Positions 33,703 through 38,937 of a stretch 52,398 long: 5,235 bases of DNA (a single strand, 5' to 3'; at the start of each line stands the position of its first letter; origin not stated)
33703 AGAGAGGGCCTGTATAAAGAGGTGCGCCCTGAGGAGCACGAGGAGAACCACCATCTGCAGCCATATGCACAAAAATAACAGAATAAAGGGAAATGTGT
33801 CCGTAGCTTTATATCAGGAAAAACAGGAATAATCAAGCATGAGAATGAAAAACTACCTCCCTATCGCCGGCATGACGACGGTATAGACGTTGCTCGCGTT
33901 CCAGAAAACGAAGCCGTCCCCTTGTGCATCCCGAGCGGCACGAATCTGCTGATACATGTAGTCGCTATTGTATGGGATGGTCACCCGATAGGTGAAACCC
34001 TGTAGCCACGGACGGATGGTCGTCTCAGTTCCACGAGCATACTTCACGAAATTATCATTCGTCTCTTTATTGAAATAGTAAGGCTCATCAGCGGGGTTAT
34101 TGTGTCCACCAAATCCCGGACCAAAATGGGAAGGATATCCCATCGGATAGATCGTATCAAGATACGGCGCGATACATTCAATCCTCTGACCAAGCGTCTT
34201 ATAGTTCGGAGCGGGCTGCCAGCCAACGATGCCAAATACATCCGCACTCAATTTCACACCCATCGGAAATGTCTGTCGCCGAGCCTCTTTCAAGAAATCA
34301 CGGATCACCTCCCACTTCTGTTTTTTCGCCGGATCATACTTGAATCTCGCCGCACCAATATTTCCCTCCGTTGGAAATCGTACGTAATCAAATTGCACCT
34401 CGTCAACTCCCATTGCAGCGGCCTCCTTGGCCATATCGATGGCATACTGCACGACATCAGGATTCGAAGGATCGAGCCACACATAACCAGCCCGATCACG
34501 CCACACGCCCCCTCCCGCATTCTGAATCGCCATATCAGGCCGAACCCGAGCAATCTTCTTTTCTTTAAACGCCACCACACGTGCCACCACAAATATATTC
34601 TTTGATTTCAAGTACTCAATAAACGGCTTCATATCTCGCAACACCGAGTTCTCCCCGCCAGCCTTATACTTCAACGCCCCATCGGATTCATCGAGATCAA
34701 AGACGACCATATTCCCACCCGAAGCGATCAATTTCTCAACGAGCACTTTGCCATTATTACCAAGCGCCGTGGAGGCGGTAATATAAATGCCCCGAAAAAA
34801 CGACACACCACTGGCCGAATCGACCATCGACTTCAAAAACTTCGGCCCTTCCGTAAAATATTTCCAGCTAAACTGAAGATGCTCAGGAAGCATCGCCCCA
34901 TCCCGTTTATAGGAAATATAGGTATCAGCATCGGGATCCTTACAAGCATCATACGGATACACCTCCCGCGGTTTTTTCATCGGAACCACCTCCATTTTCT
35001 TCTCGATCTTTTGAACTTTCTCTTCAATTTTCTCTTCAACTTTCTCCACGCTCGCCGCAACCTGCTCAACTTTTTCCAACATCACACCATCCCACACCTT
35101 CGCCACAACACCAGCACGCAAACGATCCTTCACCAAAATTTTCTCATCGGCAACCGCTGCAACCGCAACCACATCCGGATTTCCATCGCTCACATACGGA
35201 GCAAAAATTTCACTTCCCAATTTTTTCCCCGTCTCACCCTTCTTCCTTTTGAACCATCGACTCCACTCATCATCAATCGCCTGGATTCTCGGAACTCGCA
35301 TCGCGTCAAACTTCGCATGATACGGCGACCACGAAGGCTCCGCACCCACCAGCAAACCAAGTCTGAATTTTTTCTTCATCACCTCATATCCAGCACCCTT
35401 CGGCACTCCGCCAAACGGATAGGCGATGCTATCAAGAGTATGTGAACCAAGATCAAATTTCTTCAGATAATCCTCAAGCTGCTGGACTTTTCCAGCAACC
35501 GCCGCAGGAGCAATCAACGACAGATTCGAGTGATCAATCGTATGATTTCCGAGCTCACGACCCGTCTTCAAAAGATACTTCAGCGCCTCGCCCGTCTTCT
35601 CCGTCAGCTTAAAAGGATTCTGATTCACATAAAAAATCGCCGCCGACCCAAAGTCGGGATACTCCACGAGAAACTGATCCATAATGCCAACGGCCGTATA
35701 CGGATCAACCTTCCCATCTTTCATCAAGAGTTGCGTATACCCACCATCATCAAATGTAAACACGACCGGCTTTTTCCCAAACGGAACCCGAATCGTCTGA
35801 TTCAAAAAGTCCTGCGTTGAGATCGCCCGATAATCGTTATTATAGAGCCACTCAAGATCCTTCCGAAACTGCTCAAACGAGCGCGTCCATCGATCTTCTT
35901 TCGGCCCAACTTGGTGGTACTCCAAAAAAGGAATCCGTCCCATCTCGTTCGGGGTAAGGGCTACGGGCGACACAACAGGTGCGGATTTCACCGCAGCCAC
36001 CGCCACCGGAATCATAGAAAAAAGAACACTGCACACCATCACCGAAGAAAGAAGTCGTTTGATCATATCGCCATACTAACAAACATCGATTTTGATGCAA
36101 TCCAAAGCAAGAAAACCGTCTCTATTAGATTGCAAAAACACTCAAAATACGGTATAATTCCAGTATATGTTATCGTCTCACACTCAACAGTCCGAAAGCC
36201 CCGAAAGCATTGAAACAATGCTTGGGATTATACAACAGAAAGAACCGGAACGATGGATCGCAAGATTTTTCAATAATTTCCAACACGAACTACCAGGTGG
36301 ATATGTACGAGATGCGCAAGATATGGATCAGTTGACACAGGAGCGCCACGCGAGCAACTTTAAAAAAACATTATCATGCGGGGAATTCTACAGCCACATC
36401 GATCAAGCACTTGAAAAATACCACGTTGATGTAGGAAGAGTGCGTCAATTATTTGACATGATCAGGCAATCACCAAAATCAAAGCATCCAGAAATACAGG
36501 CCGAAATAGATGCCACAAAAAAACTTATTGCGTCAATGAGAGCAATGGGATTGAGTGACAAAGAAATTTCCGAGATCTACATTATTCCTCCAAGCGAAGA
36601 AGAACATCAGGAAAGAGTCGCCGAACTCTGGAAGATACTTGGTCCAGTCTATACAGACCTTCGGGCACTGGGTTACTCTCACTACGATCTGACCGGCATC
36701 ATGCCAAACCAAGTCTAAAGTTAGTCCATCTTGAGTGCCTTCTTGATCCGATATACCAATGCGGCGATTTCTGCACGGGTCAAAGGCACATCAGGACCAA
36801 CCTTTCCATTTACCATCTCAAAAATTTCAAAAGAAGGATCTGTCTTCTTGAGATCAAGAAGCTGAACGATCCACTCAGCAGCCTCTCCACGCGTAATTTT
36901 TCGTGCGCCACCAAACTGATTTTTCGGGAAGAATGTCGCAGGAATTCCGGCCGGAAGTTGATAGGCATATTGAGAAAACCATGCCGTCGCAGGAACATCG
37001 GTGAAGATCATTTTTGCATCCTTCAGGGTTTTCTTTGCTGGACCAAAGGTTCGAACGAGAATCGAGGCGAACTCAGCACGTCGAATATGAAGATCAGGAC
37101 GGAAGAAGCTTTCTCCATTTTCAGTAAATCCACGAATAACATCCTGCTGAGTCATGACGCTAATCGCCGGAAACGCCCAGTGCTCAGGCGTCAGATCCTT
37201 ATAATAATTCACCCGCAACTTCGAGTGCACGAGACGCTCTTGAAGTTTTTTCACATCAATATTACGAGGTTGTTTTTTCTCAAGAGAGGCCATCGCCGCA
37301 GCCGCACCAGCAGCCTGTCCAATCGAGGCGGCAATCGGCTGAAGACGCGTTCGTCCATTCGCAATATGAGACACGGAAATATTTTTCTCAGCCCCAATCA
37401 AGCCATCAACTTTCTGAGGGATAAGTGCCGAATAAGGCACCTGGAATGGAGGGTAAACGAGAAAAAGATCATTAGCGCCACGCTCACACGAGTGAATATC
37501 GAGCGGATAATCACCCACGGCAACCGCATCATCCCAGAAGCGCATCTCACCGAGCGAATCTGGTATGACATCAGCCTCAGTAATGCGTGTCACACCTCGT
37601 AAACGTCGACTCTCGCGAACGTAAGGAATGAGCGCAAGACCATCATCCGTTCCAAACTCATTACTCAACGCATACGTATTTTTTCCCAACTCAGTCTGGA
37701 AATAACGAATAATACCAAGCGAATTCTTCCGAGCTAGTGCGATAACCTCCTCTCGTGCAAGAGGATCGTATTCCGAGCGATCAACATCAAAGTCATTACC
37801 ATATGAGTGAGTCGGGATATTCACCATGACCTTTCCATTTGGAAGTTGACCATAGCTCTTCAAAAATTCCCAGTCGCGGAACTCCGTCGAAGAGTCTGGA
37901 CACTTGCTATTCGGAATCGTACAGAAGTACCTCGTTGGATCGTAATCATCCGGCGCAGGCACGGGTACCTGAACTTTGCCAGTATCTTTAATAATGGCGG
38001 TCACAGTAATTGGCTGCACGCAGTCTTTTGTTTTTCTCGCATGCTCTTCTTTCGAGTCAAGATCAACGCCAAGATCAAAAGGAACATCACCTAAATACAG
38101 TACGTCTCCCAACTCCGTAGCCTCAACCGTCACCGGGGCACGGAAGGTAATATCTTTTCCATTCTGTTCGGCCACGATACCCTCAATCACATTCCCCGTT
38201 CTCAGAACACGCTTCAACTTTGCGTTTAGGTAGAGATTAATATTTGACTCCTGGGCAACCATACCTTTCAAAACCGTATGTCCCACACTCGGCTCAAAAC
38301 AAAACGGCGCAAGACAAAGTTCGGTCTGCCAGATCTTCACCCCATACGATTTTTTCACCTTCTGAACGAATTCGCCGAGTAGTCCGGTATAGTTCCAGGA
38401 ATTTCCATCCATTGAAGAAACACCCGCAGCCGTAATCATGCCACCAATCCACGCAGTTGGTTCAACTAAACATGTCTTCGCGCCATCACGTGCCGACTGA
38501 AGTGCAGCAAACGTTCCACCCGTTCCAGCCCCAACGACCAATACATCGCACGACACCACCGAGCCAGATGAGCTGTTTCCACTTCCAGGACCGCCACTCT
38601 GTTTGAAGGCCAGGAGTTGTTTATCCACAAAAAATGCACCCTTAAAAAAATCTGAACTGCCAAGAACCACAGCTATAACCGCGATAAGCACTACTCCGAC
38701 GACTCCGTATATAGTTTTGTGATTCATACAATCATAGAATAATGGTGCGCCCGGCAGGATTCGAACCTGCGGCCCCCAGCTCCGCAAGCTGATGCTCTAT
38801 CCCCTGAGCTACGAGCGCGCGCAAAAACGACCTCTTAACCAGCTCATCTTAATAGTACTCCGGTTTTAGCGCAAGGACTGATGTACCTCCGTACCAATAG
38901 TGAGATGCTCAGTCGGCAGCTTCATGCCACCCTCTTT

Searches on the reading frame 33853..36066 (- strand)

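Call 74: search_protein_families(library=pfam, proteins=[window:33853-36066:-], max_evalue=0.001)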
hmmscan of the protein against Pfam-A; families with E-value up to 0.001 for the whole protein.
window:33853-36066:- (737 aa): 2 families
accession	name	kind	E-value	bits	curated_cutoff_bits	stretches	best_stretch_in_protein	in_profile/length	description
PF13200.12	DUF4015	-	2.5e-81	273.6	27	1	426-728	1-313/313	Putative glycosyl hydrolase domain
PF01522.26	Polysacc_deac_1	-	1.1e-08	35.5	23.1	1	95-225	3-112/124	Polysaccharide deacetylase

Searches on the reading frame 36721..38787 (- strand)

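Call 75: search_protein_families(library=pfam, proteins=[window:36721-38787:-], max_evalue=0.001)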
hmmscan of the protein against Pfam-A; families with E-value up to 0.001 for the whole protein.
window:36721-38787:- (688 aa): 5 families
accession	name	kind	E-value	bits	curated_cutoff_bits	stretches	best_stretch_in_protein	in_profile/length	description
PF12831.13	FAD_oxidored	-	1.8e-93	314.5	27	1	81-519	1-416/416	FAD dependent oxidoreductase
PF00395.25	SLH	-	5.2e-10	39.6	20.8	1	529-574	2-44/44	S-layer homology domain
PF00890.30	FAD_binding_2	-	5.1e-08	33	20.4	1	81-122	1-42/414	FAD binding domain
PF01134.28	GIDA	-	0.00011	21.9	22.1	1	81-111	1-29/391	Glucose inhibited division protein A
PF07992.20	Pyr_redox_2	-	0.0009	19.2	26.1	0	81-127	2-50/291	Pyridine nucleotide-disulphide oxidoreductase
